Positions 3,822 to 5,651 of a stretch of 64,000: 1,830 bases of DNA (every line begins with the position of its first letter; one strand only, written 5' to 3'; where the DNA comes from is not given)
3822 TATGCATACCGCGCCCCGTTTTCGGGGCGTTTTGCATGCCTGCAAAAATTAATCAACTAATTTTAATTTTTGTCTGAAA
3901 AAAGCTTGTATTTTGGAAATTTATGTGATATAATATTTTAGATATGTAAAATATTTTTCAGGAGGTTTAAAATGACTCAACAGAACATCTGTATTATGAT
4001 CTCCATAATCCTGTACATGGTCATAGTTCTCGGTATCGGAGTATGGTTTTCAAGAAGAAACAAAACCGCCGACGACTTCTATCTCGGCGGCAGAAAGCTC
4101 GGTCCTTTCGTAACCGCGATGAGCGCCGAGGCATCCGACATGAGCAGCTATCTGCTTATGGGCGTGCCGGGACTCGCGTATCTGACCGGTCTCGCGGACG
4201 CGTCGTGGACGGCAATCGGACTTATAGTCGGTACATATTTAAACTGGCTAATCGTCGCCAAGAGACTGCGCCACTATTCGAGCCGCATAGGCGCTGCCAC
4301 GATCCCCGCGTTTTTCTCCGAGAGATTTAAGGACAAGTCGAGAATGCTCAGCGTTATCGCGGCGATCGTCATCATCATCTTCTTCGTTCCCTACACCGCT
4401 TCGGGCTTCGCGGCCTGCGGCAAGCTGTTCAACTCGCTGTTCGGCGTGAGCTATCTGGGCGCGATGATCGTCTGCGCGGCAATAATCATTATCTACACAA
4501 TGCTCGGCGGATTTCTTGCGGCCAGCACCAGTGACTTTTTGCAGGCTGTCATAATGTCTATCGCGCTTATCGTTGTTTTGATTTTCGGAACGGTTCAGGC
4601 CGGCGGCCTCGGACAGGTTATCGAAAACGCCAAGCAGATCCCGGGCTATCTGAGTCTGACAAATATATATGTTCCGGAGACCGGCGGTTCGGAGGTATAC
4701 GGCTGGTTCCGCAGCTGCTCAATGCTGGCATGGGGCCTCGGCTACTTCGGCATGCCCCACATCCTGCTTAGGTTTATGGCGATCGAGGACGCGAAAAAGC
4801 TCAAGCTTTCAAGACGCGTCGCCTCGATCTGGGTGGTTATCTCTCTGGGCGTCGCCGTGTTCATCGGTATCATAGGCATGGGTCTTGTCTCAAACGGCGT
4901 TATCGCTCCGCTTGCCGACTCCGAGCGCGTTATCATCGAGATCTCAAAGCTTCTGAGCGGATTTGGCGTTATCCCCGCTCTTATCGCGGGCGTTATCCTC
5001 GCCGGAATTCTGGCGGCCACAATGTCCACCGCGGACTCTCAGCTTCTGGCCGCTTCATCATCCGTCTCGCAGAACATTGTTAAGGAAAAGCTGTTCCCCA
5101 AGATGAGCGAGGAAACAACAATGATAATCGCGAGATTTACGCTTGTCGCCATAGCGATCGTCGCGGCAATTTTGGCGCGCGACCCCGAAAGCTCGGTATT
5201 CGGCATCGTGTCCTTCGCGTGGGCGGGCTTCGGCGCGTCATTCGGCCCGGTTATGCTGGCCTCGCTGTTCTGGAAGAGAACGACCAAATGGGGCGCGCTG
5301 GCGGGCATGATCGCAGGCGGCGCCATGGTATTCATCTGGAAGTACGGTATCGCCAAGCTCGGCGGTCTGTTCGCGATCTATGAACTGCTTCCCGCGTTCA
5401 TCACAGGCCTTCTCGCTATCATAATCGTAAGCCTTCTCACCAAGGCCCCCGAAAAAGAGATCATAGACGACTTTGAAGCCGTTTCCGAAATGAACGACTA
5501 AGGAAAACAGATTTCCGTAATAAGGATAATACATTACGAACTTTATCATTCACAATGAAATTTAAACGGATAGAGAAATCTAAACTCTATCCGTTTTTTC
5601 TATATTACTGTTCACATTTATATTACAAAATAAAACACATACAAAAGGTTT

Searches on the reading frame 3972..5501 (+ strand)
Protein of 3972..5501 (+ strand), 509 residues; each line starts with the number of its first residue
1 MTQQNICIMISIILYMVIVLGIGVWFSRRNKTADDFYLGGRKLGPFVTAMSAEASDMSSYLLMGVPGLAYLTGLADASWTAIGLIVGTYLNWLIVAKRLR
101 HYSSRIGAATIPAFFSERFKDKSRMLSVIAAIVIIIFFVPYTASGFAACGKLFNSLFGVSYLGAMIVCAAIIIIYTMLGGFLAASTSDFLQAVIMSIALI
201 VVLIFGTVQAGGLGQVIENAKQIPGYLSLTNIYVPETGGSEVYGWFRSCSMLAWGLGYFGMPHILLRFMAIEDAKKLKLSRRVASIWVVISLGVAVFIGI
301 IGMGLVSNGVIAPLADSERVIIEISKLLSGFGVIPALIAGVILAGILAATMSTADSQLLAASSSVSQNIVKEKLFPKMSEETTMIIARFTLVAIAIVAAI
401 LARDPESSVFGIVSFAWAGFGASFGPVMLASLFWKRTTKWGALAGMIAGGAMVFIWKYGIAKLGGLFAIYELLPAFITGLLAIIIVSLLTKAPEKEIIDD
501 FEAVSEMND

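Call 60: search_protein_families(library=pfam, proteins=[window:3972-5501:+], max_evalue=0.00001)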
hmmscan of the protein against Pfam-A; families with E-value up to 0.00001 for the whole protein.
window:3972-5501:+ (509 aa): 1 family
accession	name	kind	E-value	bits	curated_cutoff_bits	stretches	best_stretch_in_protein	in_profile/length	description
PF00474.23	SSF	-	8e-84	282.3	22.8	1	36-449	1-406/406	Sodium:solute symporter family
